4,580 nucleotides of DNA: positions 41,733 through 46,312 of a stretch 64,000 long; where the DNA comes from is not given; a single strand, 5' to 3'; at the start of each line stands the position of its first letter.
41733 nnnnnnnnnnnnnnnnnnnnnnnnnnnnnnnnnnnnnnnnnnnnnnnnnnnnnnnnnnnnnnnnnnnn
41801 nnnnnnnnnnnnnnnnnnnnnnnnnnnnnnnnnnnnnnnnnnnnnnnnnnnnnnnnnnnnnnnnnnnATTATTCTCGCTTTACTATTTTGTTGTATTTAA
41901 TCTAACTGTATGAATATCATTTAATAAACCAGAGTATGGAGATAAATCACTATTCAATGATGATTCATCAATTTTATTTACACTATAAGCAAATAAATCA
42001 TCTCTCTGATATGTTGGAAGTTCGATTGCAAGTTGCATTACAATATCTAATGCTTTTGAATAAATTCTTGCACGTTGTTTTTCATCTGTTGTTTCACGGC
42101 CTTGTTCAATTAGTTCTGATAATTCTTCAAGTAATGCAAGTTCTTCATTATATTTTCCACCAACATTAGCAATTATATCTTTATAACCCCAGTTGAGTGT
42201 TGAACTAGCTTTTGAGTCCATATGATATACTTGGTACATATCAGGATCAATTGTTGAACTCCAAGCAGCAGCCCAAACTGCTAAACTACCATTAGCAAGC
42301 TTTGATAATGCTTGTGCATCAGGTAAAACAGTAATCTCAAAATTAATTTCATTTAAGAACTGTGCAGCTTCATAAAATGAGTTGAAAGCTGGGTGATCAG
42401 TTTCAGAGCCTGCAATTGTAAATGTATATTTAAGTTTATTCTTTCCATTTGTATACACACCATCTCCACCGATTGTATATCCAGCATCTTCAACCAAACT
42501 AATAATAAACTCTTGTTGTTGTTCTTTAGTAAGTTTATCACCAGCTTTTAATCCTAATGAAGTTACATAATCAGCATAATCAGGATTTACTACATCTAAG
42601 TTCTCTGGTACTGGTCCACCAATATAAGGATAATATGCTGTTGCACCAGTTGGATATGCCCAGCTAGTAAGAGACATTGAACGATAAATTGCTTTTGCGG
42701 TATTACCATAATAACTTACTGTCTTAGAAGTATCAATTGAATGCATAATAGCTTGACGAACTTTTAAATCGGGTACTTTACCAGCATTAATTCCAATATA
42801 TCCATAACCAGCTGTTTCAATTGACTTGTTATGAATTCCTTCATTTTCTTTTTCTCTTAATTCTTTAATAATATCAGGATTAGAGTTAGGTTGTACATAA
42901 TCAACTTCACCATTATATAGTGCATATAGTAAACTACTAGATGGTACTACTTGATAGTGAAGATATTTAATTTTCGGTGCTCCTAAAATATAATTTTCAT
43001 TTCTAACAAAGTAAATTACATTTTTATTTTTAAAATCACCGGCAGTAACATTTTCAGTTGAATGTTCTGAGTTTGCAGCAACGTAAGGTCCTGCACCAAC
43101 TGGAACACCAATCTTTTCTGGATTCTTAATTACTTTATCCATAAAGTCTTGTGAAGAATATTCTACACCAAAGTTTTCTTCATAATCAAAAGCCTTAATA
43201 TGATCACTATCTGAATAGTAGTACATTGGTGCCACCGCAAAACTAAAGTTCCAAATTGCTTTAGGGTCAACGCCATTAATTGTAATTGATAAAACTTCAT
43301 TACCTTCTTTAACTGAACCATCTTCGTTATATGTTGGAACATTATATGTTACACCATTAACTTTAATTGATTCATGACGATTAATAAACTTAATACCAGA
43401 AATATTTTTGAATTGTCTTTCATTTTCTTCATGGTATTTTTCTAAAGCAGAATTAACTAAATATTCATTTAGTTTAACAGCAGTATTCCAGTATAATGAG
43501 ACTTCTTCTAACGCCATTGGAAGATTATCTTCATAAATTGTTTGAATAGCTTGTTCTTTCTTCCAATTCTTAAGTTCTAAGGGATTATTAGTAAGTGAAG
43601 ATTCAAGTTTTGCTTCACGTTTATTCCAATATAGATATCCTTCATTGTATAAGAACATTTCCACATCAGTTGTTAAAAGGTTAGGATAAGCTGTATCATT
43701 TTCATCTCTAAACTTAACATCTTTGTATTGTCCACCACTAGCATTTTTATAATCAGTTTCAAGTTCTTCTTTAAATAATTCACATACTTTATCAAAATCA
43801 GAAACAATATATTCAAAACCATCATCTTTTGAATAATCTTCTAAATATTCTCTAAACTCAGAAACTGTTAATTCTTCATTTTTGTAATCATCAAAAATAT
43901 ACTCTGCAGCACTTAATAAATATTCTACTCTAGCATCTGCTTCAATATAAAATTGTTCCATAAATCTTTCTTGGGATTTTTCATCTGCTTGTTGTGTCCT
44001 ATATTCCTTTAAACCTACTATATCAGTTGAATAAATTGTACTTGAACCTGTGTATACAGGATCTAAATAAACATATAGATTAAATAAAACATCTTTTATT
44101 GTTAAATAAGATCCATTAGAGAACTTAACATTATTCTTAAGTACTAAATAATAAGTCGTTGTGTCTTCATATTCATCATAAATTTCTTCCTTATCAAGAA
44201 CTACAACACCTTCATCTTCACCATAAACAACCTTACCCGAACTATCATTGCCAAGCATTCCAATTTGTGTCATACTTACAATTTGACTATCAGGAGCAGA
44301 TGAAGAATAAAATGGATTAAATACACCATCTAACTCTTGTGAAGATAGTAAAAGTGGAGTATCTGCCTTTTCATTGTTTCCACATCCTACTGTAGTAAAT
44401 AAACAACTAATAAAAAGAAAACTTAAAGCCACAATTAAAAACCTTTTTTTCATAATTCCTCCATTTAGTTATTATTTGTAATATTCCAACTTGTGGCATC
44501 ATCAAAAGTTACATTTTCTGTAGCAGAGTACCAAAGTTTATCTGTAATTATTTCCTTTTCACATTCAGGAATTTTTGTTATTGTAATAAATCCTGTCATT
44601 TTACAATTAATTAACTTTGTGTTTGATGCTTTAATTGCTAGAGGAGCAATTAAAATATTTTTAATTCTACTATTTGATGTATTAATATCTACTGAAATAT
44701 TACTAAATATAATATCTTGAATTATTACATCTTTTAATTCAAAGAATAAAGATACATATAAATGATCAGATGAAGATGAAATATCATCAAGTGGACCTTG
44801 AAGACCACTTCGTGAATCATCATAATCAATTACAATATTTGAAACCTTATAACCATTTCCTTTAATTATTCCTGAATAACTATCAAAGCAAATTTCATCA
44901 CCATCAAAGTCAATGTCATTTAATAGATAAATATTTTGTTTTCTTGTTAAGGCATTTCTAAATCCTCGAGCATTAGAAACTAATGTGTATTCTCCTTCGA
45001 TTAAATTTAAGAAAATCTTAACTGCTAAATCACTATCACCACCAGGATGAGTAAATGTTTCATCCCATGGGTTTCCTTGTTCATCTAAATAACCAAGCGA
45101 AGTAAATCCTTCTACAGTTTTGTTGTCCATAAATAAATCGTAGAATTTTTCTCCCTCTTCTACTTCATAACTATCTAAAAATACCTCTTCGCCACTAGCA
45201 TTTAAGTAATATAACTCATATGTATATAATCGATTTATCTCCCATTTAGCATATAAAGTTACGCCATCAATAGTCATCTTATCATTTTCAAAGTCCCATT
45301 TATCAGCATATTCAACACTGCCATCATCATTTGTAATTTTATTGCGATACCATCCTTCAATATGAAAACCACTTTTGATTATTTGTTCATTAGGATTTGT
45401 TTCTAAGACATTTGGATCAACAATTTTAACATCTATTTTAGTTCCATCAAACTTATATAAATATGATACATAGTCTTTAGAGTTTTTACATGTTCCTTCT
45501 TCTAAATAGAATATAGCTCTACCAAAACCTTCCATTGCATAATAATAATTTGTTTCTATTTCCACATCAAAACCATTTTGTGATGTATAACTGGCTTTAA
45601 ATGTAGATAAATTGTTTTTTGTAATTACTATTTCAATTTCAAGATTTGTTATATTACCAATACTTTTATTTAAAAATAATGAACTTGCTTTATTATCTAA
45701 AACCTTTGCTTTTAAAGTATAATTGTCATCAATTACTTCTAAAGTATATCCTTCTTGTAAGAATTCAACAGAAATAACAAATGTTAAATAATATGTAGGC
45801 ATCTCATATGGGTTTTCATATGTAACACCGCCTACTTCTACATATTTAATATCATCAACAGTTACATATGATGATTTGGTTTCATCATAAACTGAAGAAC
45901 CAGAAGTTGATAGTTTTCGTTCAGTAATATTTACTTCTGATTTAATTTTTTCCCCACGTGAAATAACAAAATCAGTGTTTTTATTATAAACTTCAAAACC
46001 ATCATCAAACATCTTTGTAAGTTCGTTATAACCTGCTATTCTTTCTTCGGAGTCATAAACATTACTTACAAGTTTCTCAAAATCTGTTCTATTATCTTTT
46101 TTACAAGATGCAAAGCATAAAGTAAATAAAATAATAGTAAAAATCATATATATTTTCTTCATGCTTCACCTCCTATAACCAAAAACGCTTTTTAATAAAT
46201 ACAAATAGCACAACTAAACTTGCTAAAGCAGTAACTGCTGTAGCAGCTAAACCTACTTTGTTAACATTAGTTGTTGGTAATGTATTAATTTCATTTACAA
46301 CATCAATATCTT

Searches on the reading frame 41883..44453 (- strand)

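Call 11: search_protein_families(library=pfam, proteins=[window:41883-44453:-], max_evalue=0.001)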
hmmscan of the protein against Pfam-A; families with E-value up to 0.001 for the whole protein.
window:41883-44453:- (856 aa): 1 family
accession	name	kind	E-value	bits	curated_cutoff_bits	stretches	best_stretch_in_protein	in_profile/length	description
PF00496.27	SBP_bac_5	-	1.7e-30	106.8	32.4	2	416-749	100-364/368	Bacterial extracellular solute-binding proteins, family 5 Middle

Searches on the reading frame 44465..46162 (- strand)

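Call 11: search_protein_families(library=pfam, proteins=[window:44465-46162:-], max_evalue=0.001)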
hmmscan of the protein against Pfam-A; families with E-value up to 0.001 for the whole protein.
window:44465-46162:- (565 aa): 0 families

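Call 54: search_protein_families(library=pfam, proteins=[window:44465-46162:-], max_evalue=10)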
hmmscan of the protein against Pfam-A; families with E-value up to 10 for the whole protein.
window:44465-46162:- (565 aa): 3 families
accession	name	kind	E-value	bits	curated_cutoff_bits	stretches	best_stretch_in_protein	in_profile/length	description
PF09479.16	Flg_new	-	0.0043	17.6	27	1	239-306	8-65/65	Listeria-Bacteroides repeat domain (List_Bact_rpt)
PF24058.1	DUF7359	-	0.012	15.9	27.5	1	275-307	27-62/123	Domain of unknown function (DUF7359)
PF02463.25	SMC_N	-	0.041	13.8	40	1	11-445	44-195/220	RecF/RecN/SMC N terminal domain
